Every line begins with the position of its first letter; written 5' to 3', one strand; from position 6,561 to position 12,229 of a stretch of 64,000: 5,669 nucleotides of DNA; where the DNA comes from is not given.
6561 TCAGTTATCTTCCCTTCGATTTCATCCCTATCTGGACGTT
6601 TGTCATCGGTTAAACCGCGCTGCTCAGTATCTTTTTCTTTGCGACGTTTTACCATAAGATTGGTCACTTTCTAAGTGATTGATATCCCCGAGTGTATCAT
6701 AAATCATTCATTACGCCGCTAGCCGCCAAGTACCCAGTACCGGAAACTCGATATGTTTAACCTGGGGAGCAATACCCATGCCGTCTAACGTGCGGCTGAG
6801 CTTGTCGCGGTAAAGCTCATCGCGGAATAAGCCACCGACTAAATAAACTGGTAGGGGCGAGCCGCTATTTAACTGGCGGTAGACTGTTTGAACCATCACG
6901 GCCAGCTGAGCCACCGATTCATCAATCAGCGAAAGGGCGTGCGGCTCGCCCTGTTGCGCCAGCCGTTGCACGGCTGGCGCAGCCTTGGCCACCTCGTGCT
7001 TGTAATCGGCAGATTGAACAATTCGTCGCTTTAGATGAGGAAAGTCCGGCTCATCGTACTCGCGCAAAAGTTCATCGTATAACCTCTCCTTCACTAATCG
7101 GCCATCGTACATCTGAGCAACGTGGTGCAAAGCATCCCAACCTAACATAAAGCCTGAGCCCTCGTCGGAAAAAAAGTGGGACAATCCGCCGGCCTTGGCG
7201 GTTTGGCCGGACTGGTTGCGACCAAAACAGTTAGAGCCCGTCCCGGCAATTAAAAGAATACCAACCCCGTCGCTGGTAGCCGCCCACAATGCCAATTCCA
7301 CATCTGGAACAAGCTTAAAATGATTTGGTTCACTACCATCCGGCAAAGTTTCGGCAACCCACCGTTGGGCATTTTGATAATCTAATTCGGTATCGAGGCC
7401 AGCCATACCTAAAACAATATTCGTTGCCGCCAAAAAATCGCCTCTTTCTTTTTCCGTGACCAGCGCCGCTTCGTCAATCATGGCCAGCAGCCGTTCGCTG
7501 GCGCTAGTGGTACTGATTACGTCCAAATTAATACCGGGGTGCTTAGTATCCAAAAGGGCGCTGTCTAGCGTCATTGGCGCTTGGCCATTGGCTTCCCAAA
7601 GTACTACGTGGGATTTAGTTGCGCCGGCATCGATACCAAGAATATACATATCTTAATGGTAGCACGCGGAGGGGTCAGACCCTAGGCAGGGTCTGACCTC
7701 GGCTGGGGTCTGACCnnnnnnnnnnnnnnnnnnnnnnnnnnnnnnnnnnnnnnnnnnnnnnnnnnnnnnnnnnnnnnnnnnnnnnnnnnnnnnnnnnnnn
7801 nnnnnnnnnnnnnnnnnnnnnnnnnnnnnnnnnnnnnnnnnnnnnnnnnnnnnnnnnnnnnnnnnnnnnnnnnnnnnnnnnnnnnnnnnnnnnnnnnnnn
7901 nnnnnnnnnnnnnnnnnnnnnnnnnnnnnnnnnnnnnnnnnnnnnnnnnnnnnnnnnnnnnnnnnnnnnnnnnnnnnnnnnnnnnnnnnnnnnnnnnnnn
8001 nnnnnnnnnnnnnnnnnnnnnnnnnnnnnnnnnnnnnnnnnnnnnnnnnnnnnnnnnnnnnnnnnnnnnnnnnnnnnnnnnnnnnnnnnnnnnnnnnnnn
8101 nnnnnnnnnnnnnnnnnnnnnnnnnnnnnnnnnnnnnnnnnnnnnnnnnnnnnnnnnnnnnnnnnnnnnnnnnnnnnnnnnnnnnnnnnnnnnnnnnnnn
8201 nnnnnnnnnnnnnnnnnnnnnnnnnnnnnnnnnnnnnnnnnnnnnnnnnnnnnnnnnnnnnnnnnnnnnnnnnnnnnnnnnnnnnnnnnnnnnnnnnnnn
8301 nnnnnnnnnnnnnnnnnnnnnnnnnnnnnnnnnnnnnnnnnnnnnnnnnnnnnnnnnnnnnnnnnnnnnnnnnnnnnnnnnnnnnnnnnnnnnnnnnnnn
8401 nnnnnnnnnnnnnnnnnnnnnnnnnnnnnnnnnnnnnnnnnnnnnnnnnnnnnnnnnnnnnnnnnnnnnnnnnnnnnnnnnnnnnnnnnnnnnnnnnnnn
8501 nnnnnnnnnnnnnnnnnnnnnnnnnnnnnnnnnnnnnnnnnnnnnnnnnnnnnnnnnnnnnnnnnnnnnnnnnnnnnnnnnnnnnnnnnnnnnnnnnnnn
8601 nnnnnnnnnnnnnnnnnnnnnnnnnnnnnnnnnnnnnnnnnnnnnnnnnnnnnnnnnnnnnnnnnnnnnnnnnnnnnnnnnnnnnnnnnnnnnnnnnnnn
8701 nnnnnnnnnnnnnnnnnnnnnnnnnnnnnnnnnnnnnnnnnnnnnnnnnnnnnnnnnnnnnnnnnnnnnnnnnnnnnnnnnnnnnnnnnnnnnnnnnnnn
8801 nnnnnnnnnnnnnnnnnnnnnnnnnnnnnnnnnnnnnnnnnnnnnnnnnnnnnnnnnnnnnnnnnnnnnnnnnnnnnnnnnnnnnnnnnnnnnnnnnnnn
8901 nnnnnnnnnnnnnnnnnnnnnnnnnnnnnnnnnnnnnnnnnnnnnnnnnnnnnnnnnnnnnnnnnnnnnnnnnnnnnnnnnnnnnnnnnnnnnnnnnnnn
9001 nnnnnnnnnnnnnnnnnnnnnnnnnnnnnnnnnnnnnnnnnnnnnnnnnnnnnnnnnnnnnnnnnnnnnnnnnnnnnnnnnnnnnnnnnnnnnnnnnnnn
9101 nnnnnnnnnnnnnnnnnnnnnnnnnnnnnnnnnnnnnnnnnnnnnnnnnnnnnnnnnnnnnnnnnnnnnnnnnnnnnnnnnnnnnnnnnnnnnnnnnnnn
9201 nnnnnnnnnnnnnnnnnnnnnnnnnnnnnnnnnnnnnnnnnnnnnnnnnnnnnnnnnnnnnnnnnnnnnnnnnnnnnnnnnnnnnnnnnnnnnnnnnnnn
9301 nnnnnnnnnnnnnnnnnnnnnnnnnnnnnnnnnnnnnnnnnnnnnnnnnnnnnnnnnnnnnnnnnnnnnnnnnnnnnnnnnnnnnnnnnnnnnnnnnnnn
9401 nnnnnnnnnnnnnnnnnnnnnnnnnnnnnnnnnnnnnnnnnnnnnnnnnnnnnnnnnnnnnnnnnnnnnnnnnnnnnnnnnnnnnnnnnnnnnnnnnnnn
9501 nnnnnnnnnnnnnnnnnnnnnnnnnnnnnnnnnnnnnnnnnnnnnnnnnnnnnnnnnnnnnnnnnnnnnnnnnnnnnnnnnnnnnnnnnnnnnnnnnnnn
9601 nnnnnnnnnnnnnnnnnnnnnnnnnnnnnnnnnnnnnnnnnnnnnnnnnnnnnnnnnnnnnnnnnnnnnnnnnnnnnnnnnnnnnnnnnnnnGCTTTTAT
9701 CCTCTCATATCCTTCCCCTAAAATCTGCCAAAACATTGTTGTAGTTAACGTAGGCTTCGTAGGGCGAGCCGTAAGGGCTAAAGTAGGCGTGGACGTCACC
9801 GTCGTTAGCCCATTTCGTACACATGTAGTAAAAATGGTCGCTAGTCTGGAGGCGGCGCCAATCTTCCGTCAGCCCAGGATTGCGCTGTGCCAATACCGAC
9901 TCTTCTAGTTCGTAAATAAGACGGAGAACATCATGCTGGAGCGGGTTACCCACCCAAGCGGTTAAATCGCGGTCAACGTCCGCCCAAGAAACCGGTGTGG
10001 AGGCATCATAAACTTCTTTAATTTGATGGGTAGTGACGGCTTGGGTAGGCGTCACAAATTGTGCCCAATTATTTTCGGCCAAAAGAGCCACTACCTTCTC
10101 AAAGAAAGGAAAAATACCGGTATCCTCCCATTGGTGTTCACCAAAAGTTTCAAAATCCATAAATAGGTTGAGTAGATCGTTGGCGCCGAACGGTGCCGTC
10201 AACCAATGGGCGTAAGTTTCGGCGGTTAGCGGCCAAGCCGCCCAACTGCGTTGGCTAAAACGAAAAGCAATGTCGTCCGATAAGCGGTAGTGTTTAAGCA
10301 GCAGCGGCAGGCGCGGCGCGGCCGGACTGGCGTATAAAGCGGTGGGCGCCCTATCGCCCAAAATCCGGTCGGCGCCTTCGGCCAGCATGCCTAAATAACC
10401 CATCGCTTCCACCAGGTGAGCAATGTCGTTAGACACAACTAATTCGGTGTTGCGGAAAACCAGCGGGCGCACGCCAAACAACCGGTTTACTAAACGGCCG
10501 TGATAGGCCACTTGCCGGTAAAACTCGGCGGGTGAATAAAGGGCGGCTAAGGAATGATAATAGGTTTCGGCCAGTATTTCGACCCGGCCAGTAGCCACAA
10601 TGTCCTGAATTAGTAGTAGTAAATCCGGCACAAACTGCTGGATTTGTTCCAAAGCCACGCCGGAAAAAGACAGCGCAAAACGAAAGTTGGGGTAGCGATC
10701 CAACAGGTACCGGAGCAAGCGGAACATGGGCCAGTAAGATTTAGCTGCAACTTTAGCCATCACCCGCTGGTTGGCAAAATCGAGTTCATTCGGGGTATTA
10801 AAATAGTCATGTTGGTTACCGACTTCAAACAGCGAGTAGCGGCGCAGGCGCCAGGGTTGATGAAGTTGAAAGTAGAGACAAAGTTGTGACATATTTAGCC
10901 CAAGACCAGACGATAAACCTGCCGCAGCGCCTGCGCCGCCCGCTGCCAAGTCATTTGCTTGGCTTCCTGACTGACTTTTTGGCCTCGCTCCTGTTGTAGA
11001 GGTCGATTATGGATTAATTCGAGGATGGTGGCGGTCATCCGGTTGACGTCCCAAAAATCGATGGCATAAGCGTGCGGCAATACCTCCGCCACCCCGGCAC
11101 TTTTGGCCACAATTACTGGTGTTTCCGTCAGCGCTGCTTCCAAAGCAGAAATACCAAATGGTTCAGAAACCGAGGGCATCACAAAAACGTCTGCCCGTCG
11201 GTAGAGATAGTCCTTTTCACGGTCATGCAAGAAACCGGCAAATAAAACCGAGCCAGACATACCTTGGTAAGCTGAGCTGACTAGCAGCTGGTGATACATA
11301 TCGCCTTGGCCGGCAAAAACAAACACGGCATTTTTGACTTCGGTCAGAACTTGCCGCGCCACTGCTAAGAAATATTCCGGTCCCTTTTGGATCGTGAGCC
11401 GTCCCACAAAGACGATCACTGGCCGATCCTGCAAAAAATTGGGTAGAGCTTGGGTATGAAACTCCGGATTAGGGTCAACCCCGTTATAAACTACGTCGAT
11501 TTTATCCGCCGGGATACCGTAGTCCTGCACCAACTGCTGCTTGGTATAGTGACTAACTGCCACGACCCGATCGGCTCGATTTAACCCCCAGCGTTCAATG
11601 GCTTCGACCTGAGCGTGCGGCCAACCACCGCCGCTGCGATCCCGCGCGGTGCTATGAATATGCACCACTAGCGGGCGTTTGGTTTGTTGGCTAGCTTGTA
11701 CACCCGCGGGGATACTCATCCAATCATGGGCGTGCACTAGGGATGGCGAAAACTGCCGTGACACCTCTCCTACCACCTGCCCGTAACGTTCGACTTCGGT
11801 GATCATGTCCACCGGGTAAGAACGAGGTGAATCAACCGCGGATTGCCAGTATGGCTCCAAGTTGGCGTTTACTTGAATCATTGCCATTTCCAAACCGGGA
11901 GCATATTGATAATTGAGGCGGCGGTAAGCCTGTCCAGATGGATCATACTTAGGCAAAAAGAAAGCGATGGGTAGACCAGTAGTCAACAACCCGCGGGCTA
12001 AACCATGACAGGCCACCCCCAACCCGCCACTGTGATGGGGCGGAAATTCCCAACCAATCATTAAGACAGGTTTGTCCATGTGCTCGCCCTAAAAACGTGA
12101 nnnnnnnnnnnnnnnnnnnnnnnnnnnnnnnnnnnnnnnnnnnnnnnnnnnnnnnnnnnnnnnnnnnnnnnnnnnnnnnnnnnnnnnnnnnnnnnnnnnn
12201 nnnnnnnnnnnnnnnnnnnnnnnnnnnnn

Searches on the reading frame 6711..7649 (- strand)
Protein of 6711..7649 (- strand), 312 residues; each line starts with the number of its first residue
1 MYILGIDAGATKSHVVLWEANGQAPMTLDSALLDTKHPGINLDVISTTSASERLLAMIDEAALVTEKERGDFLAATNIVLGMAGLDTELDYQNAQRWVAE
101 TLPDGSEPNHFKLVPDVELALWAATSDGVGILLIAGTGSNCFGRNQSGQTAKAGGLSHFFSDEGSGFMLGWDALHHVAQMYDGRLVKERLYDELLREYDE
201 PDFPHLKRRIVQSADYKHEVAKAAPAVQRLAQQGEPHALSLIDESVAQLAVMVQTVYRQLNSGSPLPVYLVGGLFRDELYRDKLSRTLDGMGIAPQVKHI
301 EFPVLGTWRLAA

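Call 44: search_protein_families(library=pfam, proteins=[window:6711-7649:-], max_evalue=0.01)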
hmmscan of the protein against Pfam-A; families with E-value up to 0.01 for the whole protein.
window:6711-7649:- (312 aa): 1 family
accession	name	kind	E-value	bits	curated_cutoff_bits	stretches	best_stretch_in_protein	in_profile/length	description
PF01869.26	BcrAD_BadFG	-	4.6e-20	72.7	31.5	1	4-290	1-246/271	BadF/BadG/BcrA/BcrD ATPase family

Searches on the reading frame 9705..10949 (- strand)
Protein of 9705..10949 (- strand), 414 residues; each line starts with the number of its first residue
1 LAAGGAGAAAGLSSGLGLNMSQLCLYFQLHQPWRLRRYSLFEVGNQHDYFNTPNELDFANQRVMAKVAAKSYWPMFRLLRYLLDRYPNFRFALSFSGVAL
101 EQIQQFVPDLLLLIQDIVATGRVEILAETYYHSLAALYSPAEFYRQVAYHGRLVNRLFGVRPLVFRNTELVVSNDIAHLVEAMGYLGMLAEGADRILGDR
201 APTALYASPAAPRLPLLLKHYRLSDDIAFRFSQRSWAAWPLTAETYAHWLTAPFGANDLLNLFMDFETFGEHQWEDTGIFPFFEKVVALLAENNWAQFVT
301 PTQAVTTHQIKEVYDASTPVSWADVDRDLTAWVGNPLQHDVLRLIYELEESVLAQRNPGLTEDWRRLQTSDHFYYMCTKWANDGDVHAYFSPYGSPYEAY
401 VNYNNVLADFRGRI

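Call 8: search_protein_families(library=pfam, proteins=[window:9705-10949:-], max_evalue=0.01)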
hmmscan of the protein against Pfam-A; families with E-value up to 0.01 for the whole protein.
window:9705-10949:- (414 aa): 3 families
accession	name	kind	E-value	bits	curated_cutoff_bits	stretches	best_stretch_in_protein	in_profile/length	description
PF03065.20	Glyco_hydro_57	-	5.4e-60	203.6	21.2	1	25-315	2-289/291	Glycosyl hydrolase family 57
PF01074.27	Glyco_hydro_38N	-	0.0054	16.6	25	0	81-164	34-116/270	Glycosyl hydrolases family 38 N-terminal domain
PF01522.26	Polysacc_deac_1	-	0.0067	16.8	23.1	0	113-185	50-121/124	Polysaccharide deacetylase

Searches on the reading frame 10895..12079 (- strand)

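Call 8: search_protein_families(library=pfam, proteins=[window:10895-12079:-], max_evalue=0.01)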
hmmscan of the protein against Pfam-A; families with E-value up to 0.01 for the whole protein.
window:10895-12079:- (394 aa): 6 families
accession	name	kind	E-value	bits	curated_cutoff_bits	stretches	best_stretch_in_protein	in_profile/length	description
PF00534.26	Glycos_transf_1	-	3.2e-29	102.1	26.4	1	217-368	13-168/172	Glycosyl transferases group 1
PF13579.12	Glyco_trans_4_4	-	6.7e-27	95.2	29.7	1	18-200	1-158/158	Glycosyl transferase 4-like domain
PF13439.12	Glyco_transf_4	-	1.6e-26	93.8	28.5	1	18-203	2-168/170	Glycosyltransferase Family 4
PF13692.12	Glyco_trans_1_4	-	2.3e-24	86.7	27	1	219-358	1-142/142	Glycosyl transferases group 1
PF20706.3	GT4-conflict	-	1.5e-17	64.1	26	1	109-385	79-385/385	Family 4 Glycosyltransferase in conflict systems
PF08323.17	Glyco_transf_5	-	5.1e-17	62.8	22.7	1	5-187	2-228/239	Starch synthase catalytic domain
